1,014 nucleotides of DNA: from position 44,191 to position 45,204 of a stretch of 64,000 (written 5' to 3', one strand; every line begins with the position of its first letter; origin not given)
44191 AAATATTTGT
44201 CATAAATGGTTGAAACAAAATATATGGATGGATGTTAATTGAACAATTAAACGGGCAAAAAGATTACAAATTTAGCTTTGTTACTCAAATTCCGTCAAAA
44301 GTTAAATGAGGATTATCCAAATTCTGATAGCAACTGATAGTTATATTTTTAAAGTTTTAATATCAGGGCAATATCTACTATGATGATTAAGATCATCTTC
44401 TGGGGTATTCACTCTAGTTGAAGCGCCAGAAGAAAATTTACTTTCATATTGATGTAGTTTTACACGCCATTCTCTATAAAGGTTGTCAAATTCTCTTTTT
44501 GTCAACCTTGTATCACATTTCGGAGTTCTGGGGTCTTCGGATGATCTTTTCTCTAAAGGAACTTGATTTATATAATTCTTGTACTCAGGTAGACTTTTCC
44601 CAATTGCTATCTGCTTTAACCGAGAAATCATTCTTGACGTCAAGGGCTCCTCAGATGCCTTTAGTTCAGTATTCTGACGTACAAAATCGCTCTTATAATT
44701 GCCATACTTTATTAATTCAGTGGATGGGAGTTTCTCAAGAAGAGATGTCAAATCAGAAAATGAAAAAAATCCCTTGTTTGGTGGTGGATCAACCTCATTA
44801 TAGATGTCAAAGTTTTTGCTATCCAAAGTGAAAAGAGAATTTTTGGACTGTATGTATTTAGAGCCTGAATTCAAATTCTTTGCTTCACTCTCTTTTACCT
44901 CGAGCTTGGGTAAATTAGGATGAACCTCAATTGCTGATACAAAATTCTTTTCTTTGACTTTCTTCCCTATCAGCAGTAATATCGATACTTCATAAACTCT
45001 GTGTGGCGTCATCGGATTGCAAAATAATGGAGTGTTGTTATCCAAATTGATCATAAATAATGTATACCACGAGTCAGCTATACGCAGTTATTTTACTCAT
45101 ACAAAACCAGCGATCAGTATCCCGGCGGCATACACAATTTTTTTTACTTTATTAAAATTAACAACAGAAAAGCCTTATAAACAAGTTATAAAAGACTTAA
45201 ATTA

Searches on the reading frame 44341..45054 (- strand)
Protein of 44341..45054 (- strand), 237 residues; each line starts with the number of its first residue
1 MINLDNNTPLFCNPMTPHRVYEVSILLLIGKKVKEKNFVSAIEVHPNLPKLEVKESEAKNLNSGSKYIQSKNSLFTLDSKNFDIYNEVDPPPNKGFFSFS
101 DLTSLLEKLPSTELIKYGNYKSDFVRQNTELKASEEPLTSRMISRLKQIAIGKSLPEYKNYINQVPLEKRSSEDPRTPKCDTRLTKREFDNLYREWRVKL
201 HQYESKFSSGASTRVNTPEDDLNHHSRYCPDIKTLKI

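Call 7: list_cluster_members(proteins=[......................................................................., window:44341-45054:-, window:45868-46659:+, window:43332-44165:-])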
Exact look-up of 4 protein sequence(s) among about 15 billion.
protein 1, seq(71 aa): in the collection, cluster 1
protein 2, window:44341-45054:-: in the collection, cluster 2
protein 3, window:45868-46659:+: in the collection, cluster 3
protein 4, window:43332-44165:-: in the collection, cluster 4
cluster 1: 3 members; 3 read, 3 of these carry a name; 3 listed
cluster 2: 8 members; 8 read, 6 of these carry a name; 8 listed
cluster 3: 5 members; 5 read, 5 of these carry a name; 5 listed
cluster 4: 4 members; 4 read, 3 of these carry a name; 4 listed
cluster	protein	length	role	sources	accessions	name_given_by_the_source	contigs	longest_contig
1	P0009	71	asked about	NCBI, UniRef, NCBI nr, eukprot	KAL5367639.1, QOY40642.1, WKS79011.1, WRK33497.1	putative transcription activator [Cryptosporidium parvum] | Uncharacterized protein n=1 Tax=Cryptosporidium parvum TaxID=5807 RepID=A0A7S7LED9_CRYPV | RNA polymerase archaeal subunit P/eukaryotic subunit RPABC4 [Cryptosporidium parvum]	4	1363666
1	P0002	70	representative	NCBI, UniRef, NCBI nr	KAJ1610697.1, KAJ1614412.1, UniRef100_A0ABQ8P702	putative transcription activator [Cryptosporidium canis] | Transcription activator n=1 Tax=Cryptosporidium canis TaxID=195482 RepID=A0ABQ8P702_9CRYT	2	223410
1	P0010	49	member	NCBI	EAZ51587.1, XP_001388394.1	transcription activator, partial [Cryptosporidium parvum Iowa II]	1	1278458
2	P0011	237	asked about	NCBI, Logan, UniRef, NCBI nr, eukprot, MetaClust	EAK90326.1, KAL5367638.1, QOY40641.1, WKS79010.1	SLBP family of RNA binding proteins [Cryptosporidium parvum Iowa II] | SLBP family of RNA binding proteins n=2 Tax=Cryptosporidium parvum TaxID=5807 ... | QOY40641.1 hypothetical protein CPATCC_003523 [Cryptosporidium parvum]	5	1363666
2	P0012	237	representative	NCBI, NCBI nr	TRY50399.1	SLBP family of RNA binding protein [Cryptosporidium tyzzeri]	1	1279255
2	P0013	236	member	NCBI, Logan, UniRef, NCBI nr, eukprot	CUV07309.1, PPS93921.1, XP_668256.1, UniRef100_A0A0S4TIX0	unnamed protein product [Cryptosporidium hominis] | SLBP family of RNA binding protein n=1 Tax=Cryptosporidium hominis TaxID=237895 ... | CG15040 gene product [Cryptosporidium hominis TU502]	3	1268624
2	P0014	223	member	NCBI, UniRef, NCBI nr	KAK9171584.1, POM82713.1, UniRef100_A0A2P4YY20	hypothetical protein CmeUKMEL1_03770 [Cryptosporidium meleagridis] | Histone RNA hairpin-binding protein RNA-binding domain-containing protein n=1 ...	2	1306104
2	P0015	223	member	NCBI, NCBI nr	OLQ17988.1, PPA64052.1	hypothetical protein ChUKH1_04575 [Cryptosporidium hominis] | hypothetical protein ChTU502y2012_407g1580 [Cryptosporidium hominis]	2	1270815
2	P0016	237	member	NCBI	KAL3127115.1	SLBP-like protein [Cryptosporidium hominis]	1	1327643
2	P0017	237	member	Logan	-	-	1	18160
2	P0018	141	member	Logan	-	-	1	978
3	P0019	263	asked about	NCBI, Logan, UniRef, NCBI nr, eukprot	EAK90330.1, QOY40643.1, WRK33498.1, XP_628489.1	membrane protein with no close homologs [Cryptosporidium parvum Iowa II] | Membrane protein with no close homologs n=2 Tax=Cryptosporidium parvum TaxID=5807 ... | QOY40643.1 hypothetical protein CPATCC_003525 [Cryptosporidium parvum]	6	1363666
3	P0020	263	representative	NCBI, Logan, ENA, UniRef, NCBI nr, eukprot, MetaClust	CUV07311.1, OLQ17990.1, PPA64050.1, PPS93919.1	unnamed protein product [Cryptosporidium hominis] | Uncharacterized protein n=1 Tax=Cryptosporidium hominis TaxID=237895 ... | hypothetical protein [Cryptosporidium hominis TU502]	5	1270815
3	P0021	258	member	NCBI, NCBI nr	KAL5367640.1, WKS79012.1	membrane protein [Cryptosporidium parvum] | membrane protein [Cryptosporidium sp. 43IA8]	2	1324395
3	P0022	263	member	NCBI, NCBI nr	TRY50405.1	Uncharacterized Protein CTYZ_00000929 [Cryptosporidium tyzzeri]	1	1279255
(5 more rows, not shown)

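Call 9: find_encoding_contigs(protein=P0009, flank=3000, max_places=6)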
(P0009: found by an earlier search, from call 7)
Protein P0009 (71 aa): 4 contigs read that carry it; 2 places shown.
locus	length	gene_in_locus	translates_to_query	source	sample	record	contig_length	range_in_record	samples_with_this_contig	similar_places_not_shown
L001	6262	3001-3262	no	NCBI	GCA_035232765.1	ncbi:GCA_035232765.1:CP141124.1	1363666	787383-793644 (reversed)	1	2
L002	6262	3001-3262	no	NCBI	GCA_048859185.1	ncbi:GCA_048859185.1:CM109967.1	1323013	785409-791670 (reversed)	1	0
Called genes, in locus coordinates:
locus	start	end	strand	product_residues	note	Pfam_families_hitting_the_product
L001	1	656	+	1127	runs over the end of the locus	PF08167:RIX1 (faint), PF02985:HEAT (faint), PF13646:HEAT_2 (faint), PF24714:TOR1L1_N (faint), PF25780:TPR_IPO5, PF18808:Importin_rep_4, PF25757:TPR_DNAAF5 (weak), PF25574:TPR_IMB1 (weak), +7 more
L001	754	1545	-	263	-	PF02201:SWIB (weak)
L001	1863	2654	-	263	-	-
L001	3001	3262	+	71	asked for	PF03604:Zn_ribbon_RPAB4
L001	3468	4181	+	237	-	PF15247:SLBP_RNA_bind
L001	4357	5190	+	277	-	-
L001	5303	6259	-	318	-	-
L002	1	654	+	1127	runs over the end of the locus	PF08167:RIX1 (faint), PF02985:HEAT (faint), PF13646:HEAT_2 (faint), PF24714:TOR1L1_N (faint), PF25780:TPR_IPO5, PF18808:Importin_rep_4, PF25757:TPR_DNAAF5 (weak), PF25574:TPR_IMB1 (weak), +7 more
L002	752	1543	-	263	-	PF02201:SWIB (weak)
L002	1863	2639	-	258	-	-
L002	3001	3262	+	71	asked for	PF03604:Zn_ribbon_RPAB4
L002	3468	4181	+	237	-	PF15247:SLBP_RNA_bind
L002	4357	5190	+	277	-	-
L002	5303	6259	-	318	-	-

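Call 36: predict_structure(alignment_id=A2)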
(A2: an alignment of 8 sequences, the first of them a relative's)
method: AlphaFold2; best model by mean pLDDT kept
length: 71 residues; sequences in the alignment: 8
mean_pLDDT: 59.1   pTM: 0.40
mean pLDDT of the five models: 59.1, 58.3, 54.9, 53.9, 52.5
residues with pLDDT >= 90: 0; 70-90: 24; 50-70: 24; < 50: 23
segments of 3 or more residues with pLDDT < 50: 1-22
pLDDT, mean of each block of 10 residues (from residue 1): 40 38 60 75 58 72 70 57
secondary structure, 60 per line:
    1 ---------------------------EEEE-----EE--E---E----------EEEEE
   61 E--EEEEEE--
elements in order: E28-31 E56-61 E64-69

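Call 38: fold_search(model_id=the predicted structure, library=pdb)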
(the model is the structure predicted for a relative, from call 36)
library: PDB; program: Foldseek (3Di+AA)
matches with E <= 10: 67; with E <= 0.001: 0
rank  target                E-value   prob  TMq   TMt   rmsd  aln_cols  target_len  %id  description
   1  7eu1_L                1.0e-02  1.00  0.43  0.63   9.6        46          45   61  The cryo-EM structure of A. thaliana Pol IV-RDR2 holoenzyme (released 2021-12-29)
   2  7z0h_L                1.9e-02  1.00  0.43  0.58   9.6        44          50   55  Structure of yeast RNA Polymerase III-Ty1 integrase complex at 2.6 A (focus subunit AC40). (released 2023-04-05)
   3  5oik_L                4.2e-02  0.99  0.44  0.64   9.5        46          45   48  Structure of an RNA polymerase II-DSIF transcription elongation complex (released 2017-09-13)
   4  5x4z_L                8.0e-02  0.96  0.41  0.59   9.5        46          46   39  RNA Polymerase II from Komagataella Pastoris (Type-1 crystal) (released 2017-05-17)
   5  5c3e_L                1.0e-01  0.93  0.40  0.62   9.7        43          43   56  Crystal structure of a transcribing RNA Polymerase II complex reveals a complete transcription bubble (released 2015-08-26)
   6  5flm_L                1.3e-01  0.96  0.42  0.65   9.6        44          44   48  Structure of transcribing mammalian RNA polymerase II (released 2016-01-20)
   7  9bct_P                2.9e-01  0.85  0.43  0.60   8.3        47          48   40  Cryo-EM structure of Thermococcus kodakarensis FttA-dependent transcription pre-termination complex containing 44 nt R (released 2024-07-31)
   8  5eio_C                5.9e-01  0.47  0.35  0.48   4.7        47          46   26  Crystal structure of LysY from Thermus thermophilus complexed with NADP+ and LysW-gamma-aminoadipic semialdehyde (released 2016-03-23)
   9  9nri_Be               1.4e+00  0.77  0.34  0.54   1.0        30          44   37  Methanosarcina acetivorans 50S subunit obtained from acetate-grown cells (released 2025-09-24)
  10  3vpb_E                1.5e+00  0.25  0.35  0.41   4.6        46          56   15  ArgX from Sulfolobus tokodaii complexed with LysW/Glu/ADP/Mg/Zn/Sulfate (released 2013-02-27)
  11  4ywm_A                1.7e+00  0.30  0.37  0.12   5.4        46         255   17  Pyrococcus furiosus MCM N-terminal domain beta-turn triple mutant pentameric ring (released 2015-09-23)
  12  4ywl_A                1.9e+00  0.30  0.37  0.12   5.4        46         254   17  Pyrococcus furiosus MCM N-terminal domain F179A point mutant pentameric ring (released 2015-09-23)
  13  7pyt_A                2.4e+00  0.14  0.29  0.16  10.1        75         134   11  Benzoylsuccinyl-CoA thiolase with coenzyme A (released 2022-04-06)
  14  8c01_o                2.6e+00  0.16  0.34  0.10   5.2        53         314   17  Enp1TAP_A population of yeast small ribosomal subunit precursors (released 2022-12-28)
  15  9bh5_Ab               2.9e+00  0.12  0.33  0.29   8.3        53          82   17  High-resolution C. elegans 80S ribosome structure - class 1 (released 2024-09-04)
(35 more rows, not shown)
